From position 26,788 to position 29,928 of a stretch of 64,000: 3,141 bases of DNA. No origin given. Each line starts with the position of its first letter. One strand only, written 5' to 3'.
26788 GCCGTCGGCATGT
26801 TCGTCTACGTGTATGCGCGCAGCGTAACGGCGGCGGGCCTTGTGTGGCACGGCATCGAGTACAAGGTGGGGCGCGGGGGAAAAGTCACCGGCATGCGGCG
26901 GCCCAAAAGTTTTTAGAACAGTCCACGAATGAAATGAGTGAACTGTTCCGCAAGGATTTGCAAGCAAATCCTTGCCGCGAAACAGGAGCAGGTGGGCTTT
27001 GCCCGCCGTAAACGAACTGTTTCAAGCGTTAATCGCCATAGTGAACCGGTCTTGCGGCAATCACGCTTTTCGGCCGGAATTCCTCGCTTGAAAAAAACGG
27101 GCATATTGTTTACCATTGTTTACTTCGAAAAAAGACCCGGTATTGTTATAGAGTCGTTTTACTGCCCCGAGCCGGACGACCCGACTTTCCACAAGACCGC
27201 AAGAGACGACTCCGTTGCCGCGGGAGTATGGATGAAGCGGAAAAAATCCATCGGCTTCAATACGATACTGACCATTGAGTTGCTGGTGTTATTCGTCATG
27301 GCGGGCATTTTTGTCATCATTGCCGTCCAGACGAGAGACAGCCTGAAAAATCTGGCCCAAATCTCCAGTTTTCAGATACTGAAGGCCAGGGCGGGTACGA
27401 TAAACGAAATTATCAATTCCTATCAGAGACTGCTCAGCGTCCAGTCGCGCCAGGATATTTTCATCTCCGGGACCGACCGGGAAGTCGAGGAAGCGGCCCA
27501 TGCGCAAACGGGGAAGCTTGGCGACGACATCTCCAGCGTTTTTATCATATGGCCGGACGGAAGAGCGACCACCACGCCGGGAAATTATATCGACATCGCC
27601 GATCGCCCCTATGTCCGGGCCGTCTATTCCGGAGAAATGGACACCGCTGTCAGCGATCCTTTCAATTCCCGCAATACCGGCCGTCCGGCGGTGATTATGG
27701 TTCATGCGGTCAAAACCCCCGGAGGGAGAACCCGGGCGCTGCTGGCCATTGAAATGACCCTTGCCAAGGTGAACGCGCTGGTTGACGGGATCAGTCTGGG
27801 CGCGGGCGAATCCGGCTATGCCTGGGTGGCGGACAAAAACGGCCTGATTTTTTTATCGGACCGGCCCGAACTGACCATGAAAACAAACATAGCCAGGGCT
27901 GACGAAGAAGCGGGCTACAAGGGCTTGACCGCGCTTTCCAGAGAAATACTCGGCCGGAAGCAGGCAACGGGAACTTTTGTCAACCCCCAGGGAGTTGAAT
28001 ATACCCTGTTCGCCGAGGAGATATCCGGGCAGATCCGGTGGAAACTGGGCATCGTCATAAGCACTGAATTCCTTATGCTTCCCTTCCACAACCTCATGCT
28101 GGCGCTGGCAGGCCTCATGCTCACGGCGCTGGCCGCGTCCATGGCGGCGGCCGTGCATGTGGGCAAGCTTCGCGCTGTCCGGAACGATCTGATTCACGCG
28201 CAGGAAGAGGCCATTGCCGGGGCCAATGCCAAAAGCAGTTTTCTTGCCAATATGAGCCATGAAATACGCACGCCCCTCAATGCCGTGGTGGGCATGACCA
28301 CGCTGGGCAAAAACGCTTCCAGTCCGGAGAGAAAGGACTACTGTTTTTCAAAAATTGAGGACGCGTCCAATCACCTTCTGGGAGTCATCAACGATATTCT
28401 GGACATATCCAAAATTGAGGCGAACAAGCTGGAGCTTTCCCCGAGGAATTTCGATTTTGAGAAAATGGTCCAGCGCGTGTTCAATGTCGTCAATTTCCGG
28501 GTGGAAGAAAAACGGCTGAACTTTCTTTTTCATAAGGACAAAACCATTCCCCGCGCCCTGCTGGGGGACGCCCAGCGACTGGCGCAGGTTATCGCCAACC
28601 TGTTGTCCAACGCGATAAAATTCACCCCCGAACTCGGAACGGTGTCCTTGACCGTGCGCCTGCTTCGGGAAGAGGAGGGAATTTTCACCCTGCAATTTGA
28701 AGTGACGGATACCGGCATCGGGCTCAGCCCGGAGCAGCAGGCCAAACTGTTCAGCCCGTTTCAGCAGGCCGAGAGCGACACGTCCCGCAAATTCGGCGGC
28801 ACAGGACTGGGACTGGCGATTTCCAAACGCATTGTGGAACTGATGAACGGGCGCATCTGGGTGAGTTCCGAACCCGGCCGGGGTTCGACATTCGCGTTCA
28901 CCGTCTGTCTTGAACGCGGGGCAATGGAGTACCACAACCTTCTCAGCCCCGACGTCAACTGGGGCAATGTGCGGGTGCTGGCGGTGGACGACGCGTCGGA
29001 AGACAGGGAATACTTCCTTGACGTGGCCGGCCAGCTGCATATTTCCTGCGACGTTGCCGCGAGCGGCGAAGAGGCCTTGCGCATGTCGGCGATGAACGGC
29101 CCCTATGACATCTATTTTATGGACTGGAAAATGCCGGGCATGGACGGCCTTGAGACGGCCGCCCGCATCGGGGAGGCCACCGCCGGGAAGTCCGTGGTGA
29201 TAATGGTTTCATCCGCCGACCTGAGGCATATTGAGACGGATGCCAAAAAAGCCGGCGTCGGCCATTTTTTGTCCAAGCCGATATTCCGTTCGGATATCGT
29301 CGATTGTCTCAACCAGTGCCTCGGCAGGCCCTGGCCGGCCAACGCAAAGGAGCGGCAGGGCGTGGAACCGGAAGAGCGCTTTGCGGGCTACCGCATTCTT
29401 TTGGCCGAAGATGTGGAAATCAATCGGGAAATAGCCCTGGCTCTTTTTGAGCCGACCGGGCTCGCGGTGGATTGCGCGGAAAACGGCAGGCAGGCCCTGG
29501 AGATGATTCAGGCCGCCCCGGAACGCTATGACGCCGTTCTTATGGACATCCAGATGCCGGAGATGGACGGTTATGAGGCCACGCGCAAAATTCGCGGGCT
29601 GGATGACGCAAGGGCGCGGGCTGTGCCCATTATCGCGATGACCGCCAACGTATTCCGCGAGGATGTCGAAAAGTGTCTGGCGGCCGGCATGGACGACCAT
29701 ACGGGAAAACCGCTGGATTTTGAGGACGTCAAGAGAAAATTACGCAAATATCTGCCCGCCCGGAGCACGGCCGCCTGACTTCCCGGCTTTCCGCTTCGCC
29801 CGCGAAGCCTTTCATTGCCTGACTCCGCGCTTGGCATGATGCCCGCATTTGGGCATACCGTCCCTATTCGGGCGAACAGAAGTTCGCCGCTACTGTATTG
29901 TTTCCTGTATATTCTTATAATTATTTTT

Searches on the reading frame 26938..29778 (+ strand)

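Call 88: search_protein_families(library=pfam, proteins=[window:26938-29778:+], max_evalue=0.00001)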
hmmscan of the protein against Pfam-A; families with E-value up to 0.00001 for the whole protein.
window:26938-29778:+ (946 aa): 4 families
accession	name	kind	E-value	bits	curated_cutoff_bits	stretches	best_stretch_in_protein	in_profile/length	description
PF00072.30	Response_reg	-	1.2e-40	138.6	30.2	2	820-935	1-110/111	Response regulator receiver domain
PF02518.31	HATPase_c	-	6.6e-33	113.9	26.4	1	543-658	1-109/111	Histidine kinase-, DNA gyrase B-, and HSP90-like ATPase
PF00512.31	HisKA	-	5e-17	62.1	26.9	1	431-495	1-65/66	His Kinase A (phospho-acceptor) domain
PF02743.24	dCache_1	-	2.6e-12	47.2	45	1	141-371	8-238/240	Cache domain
